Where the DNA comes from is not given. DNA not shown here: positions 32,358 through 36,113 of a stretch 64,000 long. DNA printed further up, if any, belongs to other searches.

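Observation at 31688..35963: Orphan giant prepilin-like protein (1151 aa) with a small Cys-rich partner and no pilus machinery nearby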

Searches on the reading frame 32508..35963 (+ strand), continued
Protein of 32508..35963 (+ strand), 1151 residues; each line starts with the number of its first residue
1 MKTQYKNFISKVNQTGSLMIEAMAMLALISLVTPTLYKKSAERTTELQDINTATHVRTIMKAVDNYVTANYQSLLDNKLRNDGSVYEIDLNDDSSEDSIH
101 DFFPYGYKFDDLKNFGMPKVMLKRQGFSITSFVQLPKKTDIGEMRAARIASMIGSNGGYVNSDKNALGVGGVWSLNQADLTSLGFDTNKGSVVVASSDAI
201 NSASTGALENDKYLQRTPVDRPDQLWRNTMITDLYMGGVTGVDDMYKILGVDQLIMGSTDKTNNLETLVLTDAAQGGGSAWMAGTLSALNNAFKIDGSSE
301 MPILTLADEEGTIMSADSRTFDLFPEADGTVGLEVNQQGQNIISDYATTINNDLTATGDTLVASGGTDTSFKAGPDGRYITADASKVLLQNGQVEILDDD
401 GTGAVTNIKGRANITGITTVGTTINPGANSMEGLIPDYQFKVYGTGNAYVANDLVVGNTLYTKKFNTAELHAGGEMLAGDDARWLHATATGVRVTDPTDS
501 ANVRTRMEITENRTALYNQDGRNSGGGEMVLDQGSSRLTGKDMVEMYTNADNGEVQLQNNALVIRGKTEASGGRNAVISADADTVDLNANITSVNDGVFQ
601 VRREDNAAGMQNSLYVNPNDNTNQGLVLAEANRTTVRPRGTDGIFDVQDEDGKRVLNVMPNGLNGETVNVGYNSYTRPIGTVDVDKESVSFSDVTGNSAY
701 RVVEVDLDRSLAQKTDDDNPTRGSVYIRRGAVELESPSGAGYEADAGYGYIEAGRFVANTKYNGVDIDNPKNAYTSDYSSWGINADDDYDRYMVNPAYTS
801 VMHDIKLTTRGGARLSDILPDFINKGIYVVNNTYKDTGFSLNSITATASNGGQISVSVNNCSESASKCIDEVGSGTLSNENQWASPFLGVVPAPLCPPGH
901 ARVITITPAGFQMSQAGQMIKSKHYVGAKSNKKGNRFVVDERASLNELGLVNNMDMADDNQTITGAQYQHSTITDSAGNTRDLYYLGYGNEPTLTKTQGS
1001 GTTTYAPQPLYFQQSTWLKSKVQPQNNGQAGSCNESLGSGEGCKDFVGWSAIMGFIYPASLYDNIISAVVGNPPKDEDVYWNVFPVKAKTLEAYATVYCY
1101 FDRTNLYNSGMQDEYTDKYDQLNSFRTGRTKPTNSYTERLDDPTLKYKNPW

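Call 20: find_related_loci(query=A2, collection=genome_contigs, flank=10000)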
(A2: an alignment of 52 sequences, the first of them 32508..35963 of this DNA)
Query A2 (1151 aa) in genome_contigs; peptide patterns used: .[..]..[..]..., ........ (x = any residue, [..] = any of these).
357 stretches matched a pattern; 265 encode a relative of the query (tblastn E <= 1e-3); the best 80 are kept; 78 distinct loci.
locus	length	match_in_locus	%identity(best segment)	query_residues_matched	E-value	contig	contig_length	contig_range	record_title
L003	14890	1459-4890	84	1-1151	0e+0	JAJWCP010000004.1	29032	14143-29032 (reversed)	MAG: Proteobacteria bacterium isolate B13_bin.31.fa NODE_310_length_29032_cov_7.226732, whole genome shotgun sequence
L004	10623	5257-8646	67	1-1151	0e+0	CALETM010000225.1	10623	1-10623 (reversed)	MAG TPA_asm: uncultured Alphaproteobacteria bacterium isolate ERR2619727_bin.69_CONCOCT_v1.1_MAG genome assembly, contig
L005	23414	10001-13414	66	1-1151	0e+0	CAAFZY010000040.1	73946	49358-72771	MAG TPA_asm: Alphaproteobacteria bacterium, isolate HGM16767, WGS project CAAFZY010000000 data, contig: SRS475987_54_k11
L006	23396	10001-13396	54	1-1151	0e+0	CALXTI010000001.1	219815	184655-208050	MAG: uncultured Alphaproteobacteria bacterium isolate BRZ_LA__bin12 genome assembly, contig: BRZ_LA__NODE_8_length_21981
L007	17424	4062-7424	53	1-1151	0e+0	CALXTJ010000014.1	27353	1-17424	MAG: uncultured Alphaproteobacteria bacterium isolate BRZ_KS__bin114 genome assembly, contig: BRZ_KS__NODE_2751_length_2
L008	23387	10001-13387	53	1-1151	0e+0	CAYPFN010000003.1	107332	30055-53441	MAG TPA_asm: uncultured Azospirillaceae bacterium isolate SRP141132_co1_303 genome assembly, contig: NODE_64_length_1073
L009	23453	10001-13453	85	1-1151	0e+0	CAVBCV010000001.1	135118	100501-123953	Lachnospiraceae bacterium isolate H07603-L1_cleanbin_000017 genome assembly, contig: Spades_H07603-L1_contig_62, whole g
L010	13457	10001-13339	54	1-1151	0e+0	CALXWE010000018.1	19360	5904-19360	MAG: uncultured Alphaproteobacteria bacterium isolate BRZ_SP__bin53 genome assembly, contig: BRZ_SP__NODE_3677_length_19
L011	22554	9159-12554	51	1-1151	0e+0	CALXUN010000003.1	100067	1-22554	MAG: uncultured Alphaproteobacteria bacterium isolate BRZ_FB__bin86 genome assembly, contig: BRZ_FB__NODE_251_length_100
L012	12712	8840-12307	50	1-1151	0e+0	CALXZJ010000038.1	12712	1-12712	MAG: uncultured Alphaproteobacteria bacterium isolate BRZ_EQ__bin53 genome assembly, contig: BRZ_EQ__NODE_7290_length_12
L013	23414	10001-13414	52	1-1151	0e+0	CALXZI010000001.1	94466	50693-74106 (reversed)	MAG: uncultured Alphaproteobacteria bacterium isolate BRZ_RN__bin68 genome assembly, contig: BRZ_RN__NODE_198_length_944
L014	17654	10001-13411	45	11-1151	0e+0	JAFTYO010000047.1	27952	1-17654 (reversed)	MAG: Alphaproteobacteria bacterium isolate RGIG4267 Roe_deer_Colon.Co__c2137491, whole genome shotgun sequence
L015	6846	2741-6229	44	1-1151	0e+0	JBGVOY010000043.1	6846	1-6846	MAG: Alphaproteobacteria bacterium isolate fecal_MAG_20 fecal_MAG_20_contig_0043, whole genome shotgun sequence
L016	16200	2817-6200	44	1-1151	0e+0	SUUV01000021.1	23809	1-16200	MAG: Alphaproteobacteria bacterium isolate SIG55 NODE_41224_length_23809_cov_2.719745, whole genome shotgun sequence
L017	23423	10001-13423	41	6-1151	0e+0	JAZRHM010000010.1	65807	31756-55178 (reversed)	MAG: Alphaproteobacteria bacterium isolate T1900045481_YK20190175.MAGScoT_cleanbin_000003 SGB_7321_k141_2708946, whole g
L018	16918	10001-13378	40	6-1151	0e+0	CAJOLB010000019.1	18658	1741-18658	uncultured Alphaproteobacteria bacterium isolate Reindeer_2_mag_112 genome assembly, contig: scaffold_2209, whole genome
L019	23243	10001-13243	42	3-1151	0e+0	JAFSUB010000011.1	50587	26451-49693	MAG: Alphaproteobacteria bacterium isolate RGIG3474 Goat_Rumen.Co__c819883, whole genome shotgun sequence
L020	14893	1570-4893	41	1-1151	0e+0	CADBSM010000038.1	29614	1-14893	MAG: uncultured proteobacterium isolate RUG14252 genome assembly, contig: RUG14252_asm_38, whole genome shotgun sequence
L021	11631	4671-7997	40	1-1151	0e+0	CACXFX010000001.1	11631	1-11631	MAG: uncultured proteobacterium isolate RUG11221 genome assembly, contig: RUG11221_asm_1, whole genome shotgun sequence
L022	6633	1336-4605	38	1-1151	0e+0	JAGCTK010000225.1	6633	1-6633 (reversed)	MAG: Alphaproteobacteria bacterium isolate RGIG10106 Yak_Rumen-4__c2157684, whole genome shotgun sequence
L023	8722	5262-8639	44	1-1151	0e+0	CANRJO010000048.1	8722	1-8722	MAG: uncultured Alphaproteobacteria bacterium isolate Lapin-021__bin60 genome assembly, contig: Lapin-021__NODE_9449_len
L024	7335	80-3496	38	4-1151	0e+0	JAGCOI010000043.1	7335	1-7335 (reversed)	MAG: Alphaproteobacteria bacterium isolate RGIG9974 Yak_Reticulum-3__c241830, whole genome shotgun sequence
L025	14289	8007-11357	38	1-1151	0e+0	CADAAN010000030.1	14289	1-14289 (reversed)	MAG: uncultured proteobacterium isolate RUG13121 genome assembly, contig: RUG13121_asm_30, whole genome shotgun sequence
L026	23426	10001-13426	40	6-1151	0e+0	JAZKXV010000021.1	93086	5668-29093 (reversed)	MAG: Alphaproteobacteria bacterium isolate T1900045114_TC20190108.MAGScoT_cleanbin_000007 SGB_4803_k141_1690534, whole g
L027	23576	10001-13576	38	6-1151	0e+0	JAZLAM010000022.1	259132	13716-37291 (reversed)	MAG: Alphaproteobacteria bacterium isolate T1900045076_TC20190070.MAGScoT_cleanbin_000006 SGB_4637_k141_2643934, whole g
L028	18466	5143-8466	42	6-1151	0e+0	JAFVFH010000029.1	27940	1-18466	MAG: Alphaproteobacteria bacterium isolate RGIG5118 Roe_deer_Rumen.Co__c488372, whole genome shotgun sequence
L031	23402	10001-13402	34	2-1151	2e-139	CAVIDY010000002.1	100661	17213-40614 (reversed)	Bacteroidaceae bacterium isolate H07635-L1_cleanbin_000017 genome assembly, contig: Spades_H07635-L1_contig_71, whole ge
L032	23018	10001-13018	34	5-1151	5e-139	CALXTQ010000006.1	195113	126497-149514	MAG: uncultured Alphaproteobacteria bacterium isolate E07__bin220 genome assembly, contig: E07__k127_5652891, whole geno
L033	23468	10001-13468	41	1-1151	0e+0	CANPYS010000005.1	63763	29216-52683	MAG: uncultured Alphaproteobacteria bacterium isolate Lapin-001__bin79 genome assembly, contig: Lapin-001__NODE_649_leng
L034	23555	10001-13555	32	2-1151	1e-133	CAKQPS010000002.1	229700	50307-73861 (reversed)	MAG: uncultured Alphaproteobacteria bacterium isolate REFINED_METABAT215_TOP10_CONTIGS_1500_ASSEMBLY_K77_MERGED__Hadza_M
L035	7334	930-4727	32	1-1151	1e-131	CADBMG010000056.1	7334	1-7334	MAG: uncultured proteobacterium isolate RUG14094 genome assembly, contig: RUG14094_asm_56, whole genome shotgun sequence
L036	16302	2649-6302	32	7-1151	5e-129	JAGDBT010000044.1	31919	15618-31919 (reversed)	MAG: Alphaproteobacteria bacterium isolate RGIG10323 Yak_Rumen.Co__c1760724, whole genome shotgun sequence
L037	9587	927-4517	31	2-1151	6e-128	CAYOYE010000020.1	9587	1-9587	MAG TPA_asm: uncultured Azospirillaceae bacterium isolate SRP222552_co1_183 genome assembly, contig: NODE_6950_length_95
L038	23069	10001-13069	33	2-1151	1e-125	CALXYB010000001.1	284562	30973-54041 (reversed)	MAG: uncultured Alphaproteobacteria bacterium isolate BRZ_DL__bin79 genome assembly, contig: BRZ_DL__NODE_27_length_2845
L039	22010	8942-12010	32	2-1151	6e-125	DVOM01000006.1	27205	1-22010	MAG TPA_asm: Candidatus Scatocola faecigallinarum isolate 2846 CHK22__C31146_L27205_ERR2241687, whole genome shotgun seq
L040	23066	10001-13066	32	2-1151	1e-121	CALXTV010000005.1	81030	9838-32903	MAG: uncultured Alphaproteobacteria bacterium isolate BRZ_LG__bin14 genome assembly, contig: BRZ_LG__NODE_438_length_810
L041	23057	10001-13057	31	6-1151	8e-116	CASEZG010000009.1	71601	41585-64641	uncultured proteobacterium isolate O35_L1_319319_idba_bin.187 genome assembly, contig: O35_L1_319319_idba_bin.187.fa_sca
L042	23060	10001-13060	32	6-1151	2e-114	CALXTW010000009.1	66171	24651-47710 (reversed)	MAG: uncultured Alphaproteobacteria bacterium isolate BRZ_RR__bin74 genome assembly, contig: BRZ_RR__NODE_439_length_661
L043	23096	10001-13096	31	10-1151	2e-113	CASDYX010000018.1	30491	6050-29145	uncultured proteobacterium isolate O18_L1_385385_idba_bin.5 genome assembly, contig: O18_L1_385385_idba_bin.5.fa_scaffol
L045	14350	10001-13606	31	2-1151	2e-132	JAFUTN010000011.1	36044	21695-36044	MAG: Alphaproteobacteria bacterium isolate RGIG4812 Roe_deer_Reticulum.Co__c219960, whole genome shotgun sequence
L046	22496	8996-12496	30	1-1151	9e-102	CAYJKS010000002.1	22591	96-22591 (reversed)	MAG TPA_asm: uncultured Azospirillaceae bacterium isolate ERP123703_co5_20 genome assembly, contig: NODE_1146_length_225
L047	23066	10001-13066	33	2-1151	6e-121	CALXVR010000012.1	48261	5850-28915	MAG: uncultured Alphaproteobacteria bacterium isolate BRZ_SB__bin123 genome assembly, contig: BRZ_SB__NODE_923_length_48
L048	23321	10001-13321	30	1-1151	2e-95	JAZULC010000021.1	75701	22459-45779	MAG: Alphaproteobacteria bacterium isolate T1900045247_TH20190017.MAGScoT_cleanbin_000094 SGB_5670_k141_4748118, whole g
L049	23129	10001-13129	28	1-1151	1e-94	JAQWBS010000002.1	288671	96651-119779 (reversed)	MAG: Alphaproteobacteria bacterium isolate STF2_225 NODE_14_length_288671_cov_7.348262_Sandtown_F2, whole genome shotgun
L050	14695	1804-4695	29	2-1151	9e-95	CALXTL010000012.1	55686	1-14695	MAG: uncultured Alphaproteobacteria bacterium isolate BRZ_KN__bin99 genome assembly, contig: BRZ_KN__NODE_626_length_556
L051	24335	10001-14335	30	2-1151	3e-92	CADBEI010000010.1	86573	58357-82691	MAG: uncultured proteobacterium isolate RUG13901 genome assembly, contig: RUG13901_asm_10, whole genome shotgun sequence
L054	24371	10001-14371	29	2-1151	4e-84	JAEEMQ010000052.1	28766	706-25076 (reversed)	MAG: Alphaproteobacteria bacterium isolate Tb.RUG.243 k141_12670831_flag=1_multi=15.9550_len=28766, whole genome shotgun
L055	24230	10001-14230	31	2-1151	9e-82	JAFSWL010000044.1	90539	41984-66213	MAG: Alphaproteobacteria bacterium isolate RGIG3536 Goat_Rumen.Co__c2428201, whole genome shotgun sequence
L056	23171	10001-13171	38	10-1151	3e-78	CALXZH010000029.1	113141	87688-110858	MAG: uncultured Alphaproteobacteria bacterium isolate E27__bin373 genome assembly, contig: E27__k127_1549382, whole geno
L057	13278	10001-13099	41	10-1151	1e-77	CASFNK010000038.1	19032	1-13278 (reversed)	uncultured proteobacterium isolate SI.B29.metabat-bins.91 genome assembly, contig: SI.B29.metabat-bins.91.fa_k141_228212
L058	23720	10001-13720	38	7-1151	1e-77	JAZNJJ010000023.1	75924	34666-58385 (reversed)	MAG: Alphaproteobacteria bacterium isolate T1900044680_TS20190146.MAGScoT_cleanbin_000022 SGB_1681_k141_3567370, whole g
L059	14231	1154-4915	36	6-1151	3e-77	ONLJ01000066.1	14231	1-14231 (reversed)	uncultured Rhodospirillaceae bacterium isolate RUG410 genome assembly, contig: k87_28186122, whole genome shotgun sequen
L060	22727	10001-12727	40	16-1151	6e-77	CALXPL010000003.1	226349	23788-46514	MAG: uncultured Alphaproteobacteria bacterium isolate BRZ_FQ__bin96 genome assembly, contig: BRZ_FQ__NODE_37_length_2263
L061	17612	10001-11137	40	699-1151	6e-77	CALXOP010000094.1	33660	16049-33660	MAG: uncultured Alphaproteobacteria bacterium isolate E12__bin290 genome assembly, contig: E12__k127_5694850, whole geno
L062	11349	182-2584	39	123-1151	7e-77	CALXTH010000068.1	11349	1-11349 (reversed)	MAG: uncultured Alphaproteobacteria bacterium isolate E30__bin229 genome assembly, contig: E30__k127_4412240, whole geno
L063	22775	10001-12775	39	6-1151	4e-76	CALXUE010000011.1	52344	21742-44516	MAG: uncultured Alphaproteobacteria bacterium isolate BRZ_MQ__bin8 genome assembly, contig: BRZ_MQ__NODE_715_length_5234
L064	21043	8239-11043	35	14-1151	8e-76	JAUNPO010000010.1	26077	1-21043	MAG: Pseudomonadota bacterium isolate S36M_St_32 NODE_1050_length_26077_cov_7.154408, whole genome shotgun sequence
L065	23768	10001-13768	39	6-1151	6e-75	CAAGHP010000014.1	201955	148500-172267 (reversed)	MAG TPA_asm: Alphaproteobacteria bacterium, isolate HGM16763, WGS project CAAGHP010000000 data, contig: SRS476280_65_k11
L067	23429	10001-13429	33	2-1151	9e-73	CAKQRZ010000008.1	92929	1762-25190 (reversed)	MAG: uncultured Alphaproteobacteria bacterium isolate REFINED_METABAT215_TOP10_CONTIGS_1500_ASSEMBLY_K77_MERGED__Hadza_M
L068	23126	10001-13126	32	2-1151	6e-77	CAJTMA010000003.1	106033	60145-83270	MAG TPA_asm: uncultured Alphaproteobacteria bacterium isolate MGBC104355 genome assembly, contig: MGBC104355.3, whole ge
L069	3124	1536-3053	34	691-1151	1e-72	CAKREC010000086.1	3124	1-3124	MAG: uncultured Eubacterium sp. isolate REFINED_METABAT215_TOP10_CONTIGS_1500_ASSEMBLY_K77_MERGED__Hadza_MoBio_hadza-I-L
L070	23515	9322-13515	28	12-1151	5e-71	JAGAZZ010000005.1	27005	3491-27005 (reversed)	MAG: Alphaproteobacteria bacterium isolate RGIG8928 Water_deer_Rectum-1__c28678, whole genome shotgun sequence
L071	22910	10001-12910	40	2-1151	3e-70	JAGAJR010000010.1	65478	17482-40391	MAG: Alphaproteobacteria bacterium isolate RGIG8504 Water_deer_Cecum-2__c215996, whole genome shotgun sequence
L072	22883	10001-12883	38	6-1151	2e-70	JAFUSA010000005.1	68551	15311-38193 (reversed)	MAG: Alphaproteobacteria bacterium isolate RGIG4773 Roe_deer_Reticulum-2__c432, whole genome shotgun sequence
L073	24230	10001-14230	28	8-1151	4e-70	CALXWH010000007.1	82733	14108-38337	MAG: uncultured Alphaproteobacteria bacterium isolate BRZ_CV__bin18 genome assembly, contig: BRZ_CV__NODE_480_length_827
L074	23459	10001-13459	41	2-1151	4e-70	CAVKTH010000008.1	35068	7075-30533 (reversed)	Bacteroidaceae bacterium isolate H07656-L1_cleanbin_000006 genome assembly, contig: Spades_H07656-L1_contig_332, whole g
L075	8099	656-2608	31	534-1151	4e-70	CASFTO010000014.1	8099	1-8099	uncultured Alphaproteobacteria bacterium isolate SI.A54.metabat-bins.112 genome assembly, contig: SI.A54.metabat-bins.11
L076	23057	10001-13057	35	2-1151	5e-70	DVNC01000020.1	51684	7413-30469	MAG TPA_asm: Candidatus Scatocola faecipullorum isolate ChiW3-316 ChiW3__C50608_L51684_SRR5506726, whole genome shotgun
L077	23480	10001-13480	38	2-1151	1e-69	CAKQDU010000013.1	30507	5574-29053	MAG: uncultured Alphaproteobacteria bacterium isolate REFINED_METABAT215_TOP10_CONTIGS_1500_ASSEMBLY_K77_MERGED__Hadza_M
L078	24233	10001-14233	29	8-1151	2e-69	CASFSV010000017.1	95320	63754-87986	uncultured Alphaproteobacteria bacterium isolate SI.O7.metabat-bins.100 genome assembly, contig: SI.O7.metabat-bins.100.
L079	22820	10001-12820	38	12-1151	2e-69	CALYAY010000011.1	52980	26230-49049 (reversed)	MAG: uncultured Alphaproteobacteria bacterium isolate BRZ_RM__bin80 genome assembly, contig: BRZ_RM__NODE_628_length_529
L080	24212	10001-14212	29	8-1151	7e-69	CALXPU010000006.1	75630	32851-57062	MAG: uncultured Alphaproteobacteria bacterium isolate BRZ_KG__bin92 genome assembly, contig: BRZ_KG__NODE_413_length_756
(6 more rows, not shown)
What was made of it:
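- The gene is present in 265 species genomes (call 20).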
